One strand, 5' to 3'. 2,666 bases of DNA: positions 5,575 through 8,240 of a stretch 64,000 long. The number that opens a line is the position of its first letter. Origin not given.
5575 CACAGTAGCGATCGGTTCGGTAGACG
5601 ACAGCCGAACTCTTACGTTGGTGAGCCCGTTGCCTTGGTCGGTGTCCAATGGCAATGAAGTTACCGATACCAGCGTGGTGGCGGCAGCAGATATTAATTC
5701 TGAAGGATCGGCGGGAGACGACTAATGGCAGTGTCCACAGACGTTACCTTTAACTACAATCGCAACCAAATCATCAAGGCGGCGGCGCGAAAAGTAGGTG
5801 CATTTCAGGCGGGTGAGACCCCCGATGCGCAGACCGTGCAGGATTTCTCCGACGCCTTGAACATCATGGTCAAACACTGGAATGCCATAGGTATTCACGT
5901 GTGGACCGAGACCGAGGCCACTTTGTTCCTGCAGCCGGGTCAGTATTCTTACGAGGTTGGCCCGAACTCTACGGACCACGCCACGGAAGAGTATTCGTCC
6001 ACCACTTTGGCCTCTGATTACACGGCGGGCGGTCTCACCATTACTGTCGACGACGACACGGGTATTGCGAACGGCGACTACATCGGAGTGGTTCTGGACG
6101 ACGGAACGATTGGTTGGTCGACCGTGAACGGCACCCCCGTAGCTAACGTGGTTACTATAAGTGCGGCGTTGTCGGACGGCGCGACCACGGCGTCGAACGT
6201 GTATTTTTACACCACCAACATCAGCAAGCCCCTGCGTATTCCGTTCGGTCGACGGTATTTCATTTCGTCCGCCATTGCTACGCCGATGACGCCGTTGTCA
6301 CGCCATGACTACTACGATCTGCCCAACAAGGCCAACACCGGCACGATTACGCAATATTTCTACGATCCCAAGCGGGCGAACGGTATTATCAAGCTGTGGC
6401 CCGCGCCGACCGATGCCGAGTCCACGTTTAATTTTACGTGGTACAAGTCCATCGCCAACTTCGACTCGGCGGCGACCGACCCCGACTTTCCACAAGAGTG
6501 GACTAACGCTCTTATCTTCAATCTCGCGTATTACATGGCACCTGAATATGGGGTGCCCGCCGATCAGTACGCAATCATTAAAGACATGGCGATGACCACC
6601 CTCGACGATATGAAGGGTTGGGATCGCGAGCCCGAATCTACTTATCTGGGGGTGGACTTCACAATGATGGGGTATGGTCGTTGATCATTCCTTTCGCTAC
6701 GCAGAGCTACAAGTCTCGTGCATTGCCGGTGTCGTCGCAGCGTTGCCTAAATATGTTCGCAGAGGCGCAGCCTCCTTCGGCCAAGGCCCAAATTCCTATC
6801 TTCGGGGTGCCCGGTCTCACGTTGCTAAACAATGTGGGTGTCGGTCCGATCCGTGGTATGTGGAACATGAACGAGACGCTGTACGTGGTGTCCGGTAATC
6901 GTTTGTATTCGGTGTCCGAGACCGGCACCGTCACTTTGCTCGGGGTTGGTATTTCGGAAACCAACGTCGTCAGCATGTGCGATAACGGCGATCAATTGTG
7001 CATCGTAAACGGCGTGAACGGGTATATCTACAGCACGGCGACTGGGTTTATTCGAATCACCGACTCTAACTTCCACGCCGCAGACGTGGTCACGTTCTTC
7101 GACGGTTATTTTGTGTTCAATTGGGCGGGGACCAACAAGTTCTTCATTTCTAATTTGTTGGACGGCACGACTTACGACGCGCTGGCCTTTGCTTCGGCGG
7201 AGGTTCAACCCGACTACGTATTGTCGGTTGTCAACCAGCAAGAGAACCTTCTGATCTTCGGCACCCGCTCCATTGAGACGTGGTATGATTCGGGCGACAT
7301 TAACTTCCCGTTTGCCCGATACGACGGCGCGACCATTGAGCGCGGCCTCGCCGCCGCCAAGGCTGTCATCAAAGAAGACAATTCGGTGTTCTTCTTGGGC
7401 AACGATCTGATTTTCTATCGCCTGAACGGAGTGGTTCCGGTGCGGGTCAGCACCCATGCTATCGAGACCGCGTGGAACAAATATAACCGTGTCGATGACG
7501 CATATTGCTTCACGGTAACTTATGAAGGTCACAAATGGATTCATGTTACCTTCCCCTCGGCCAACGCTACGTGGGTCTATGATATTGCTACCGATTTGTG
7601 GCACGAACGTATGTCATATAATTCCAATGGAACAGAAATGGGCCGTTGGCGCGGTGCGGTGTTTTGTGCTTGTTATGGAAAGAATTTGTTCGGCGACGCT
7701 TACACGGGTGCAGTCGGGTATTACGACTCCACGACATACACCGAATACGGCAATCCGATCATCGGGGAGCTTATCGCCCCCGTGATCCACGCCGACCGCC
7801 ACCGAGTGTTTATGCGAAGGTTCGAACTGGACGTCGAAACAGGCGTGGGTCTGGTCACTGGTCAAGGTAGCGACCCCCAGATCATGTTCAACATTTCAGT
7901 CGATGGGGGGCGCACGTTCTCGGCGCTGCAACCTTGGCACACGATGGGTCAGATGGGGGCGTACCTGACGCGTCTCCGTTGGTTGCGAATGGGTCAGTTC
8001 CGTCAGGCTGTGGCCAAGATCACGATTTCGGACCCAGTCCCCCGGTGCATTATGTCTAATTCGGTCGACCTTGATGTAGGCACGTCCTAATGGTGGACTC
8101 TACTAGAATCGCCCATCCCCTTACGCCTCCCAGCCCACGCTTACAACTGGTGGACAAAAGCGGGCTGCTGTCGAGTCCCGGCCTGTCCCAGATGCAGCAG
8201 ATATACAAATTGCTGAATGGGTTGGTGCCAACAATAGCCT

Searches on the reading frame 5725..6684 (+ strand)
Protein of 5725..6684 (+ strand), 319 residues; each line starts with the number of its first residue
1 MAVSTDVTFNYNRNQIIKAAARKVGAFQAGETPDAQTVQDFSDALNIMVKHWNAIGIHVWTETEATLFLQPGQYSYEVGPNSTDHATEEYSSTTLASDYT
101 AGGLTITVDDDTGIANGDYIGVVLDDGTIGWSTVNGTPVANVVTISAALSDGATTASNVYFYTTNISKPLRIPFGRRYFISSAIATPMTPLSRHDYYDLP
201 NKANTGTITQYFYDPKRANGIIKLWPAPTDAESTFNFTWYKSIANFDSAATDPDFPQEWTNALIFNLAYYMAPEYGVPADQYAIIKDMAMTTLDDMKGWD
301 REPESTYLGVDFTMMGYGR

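Call 13: search_protein_families(library=phrogs, proteins=[window:5725-6684:+], max_evalue=0.00001)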
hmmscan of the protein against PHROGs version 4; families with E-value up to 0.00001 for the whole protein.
window:5725-6684:+ (319 aa): 2 families
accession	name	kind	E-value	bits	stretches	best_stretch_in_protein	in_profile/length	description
phrog_12985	-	unknown function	3.9e-27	96.6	2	181-281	95-195/238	-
phrog_637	-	connector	5.9e-06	27.2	0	14-59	7-54/156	head-tail adaptor Ad3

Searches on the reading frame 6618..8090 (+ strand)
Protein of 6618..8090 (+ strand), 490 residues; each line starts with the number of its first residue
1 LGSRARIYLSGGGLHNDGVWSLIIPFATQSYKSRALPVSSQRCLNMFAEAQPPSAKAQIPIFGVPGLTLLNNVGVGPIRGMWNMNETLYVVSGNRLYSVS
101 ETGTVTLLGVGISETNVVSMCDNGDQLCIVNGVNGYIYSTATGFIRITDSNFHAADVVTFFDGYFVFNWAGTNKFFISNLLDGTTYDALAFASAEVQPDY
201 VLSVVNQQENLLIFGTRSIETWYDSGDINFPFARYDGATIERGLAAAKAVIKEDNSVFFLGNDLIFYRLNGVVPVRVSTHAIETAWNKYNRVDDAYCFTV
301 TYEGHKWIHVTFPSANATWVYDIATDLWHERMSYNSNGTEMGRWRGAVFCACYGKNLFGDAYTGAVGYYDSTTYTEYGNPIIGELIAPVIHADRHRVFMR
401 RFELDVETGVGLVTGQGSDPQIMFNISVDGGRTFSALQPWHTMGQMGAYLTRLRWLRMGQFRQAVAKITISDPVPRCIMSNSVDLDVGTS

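Call 13: search_protein_families(library=phrogs, proteins=[window:6618-8090:+], max_evalue=0.00001)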
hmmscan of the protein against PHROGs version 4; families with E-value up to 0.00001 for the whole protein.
window:6618-8090:+ (490 aa): 2 families
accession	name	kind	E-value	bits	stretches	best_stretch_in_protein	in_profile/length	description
phrog_578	-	connector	1.8e-124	416.9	1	24-488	6-472/486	head closure Hc3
phrog_19101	-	unknown function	2.9e-07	30.2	1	418-486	524-591/595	-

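Call 96: search_dna_similar(query=window:6618-8090:+, collection=phages, mode=protein, max_rows=15)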
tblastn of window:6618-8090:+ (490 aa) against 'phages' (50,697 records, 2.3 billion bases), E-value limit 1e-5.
Records with a match: 100; places in all: 100; records where one place covers at least 80% of the query: 71.
Best place of each record, by identity: <60% 100.
By first word of the organism name: Vibrio 23; Caudoviricetes 10; Bacteriophage 10; Enterobacteria 10; Escherichia 9; Ralstonia 5; Phage 3; Shewanella 3; Pseudomonas 3; Pseudanabaena 3; and 11 more.
By host as written in the record: - 24; Vibrio crassostreae 12; Escherichia coli 7; Escherichia coli K-12 MG1655 4; Pseudanabaena sp. 3; Rhodoferax sp. IMCC26218 2; Vibrio vulnificus 2; Shewanella inventionis KX27 2; and 34 more.
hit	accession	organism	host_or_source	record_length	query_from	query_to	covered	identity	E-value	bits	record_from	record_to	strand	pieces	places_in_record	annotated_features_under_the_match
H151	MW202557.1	Caudoviricetes sp.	Manatee Spring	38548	22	490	96%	38.8%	5e-93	315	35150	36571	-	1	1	phage stabilization protein | hypothetical protein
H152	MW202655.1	Bacteriophage sp.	Manatee Spring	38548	22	490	96%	38.8%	5e-93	315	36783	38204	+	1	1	phage stabilization protein | hypothetical protein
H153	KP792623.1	Rhodoferax phage P26218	Rhodoferax sp. IMCC26218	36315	25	479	93%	39.6%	9e-93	314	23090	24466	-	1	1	hypothetical protein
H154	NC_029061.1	Rhodoferax phage P26218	Rhodoferax sp. IMCC26218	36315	25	479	93%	39.6%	9e-93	314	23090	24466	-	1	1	head closure Hc3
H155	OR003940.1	Phage DSL-LC05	Gammaproteobacteria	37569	25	479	93%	39.5%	2e-89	304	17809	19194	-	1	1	packaged DNA stabilization protein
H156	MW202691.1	Caudoviricetes sp.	Manatee Spring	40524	29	489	94%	39.0%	9e-92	311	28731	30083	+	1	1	stabilization protein | hypothetical protein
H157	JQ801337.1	Vibrio phage VvAW1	Vibrio vulnificus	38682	21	480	94%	38.2%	4e-91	309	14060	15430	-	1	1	hypothetical protein (x2)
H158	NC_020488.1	Vibrio phage VvAW1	Vibrio vulnificus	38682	21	480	94%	38.2%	4e-91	309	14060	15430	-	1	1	head closure Hc3 | hypothetical protein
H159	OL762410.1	Vibrio phage vB_ValP_FGH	Vibrio alginolyticus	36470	24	475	92%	37.1%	7e-87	297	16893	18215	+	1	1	hypothetical protein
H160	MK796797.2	Shewanella phage X14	Shewanella inventionis KX27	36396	24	475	92%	36.0%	1e-84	291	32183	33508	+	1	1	stabilization protein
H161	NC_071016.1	Shewanella phage X14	Shewanella inventionis KX27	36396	24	475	92%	36.0%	1e-84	291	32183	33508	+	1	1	head closure Hc3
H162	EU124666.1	Thalassomonas phage BA3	Thalassomonas loyana LMG 22536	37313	38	475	89%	37.0%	1e-83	287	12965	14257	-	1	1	hypothetical protein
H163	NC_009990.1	Thalassomonas phage BA3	Thalassomonas loyana LMG 22536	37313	38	475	89%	37.0%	1e-83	287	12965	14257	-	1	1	head closure Hc3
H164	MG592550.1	Vibrio phage 1.184.A._10N.286.49.A5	Vibrio cyclitrophicus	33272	40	475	89%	36.7%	5e-86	294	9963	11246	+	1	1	stabilization protein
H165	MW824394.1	Vibrio phage 41E34.2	Vibrio crassostreae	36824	24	475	92%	35.3%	2e-83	286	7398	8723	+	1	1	putative packaged DNA stabilization protein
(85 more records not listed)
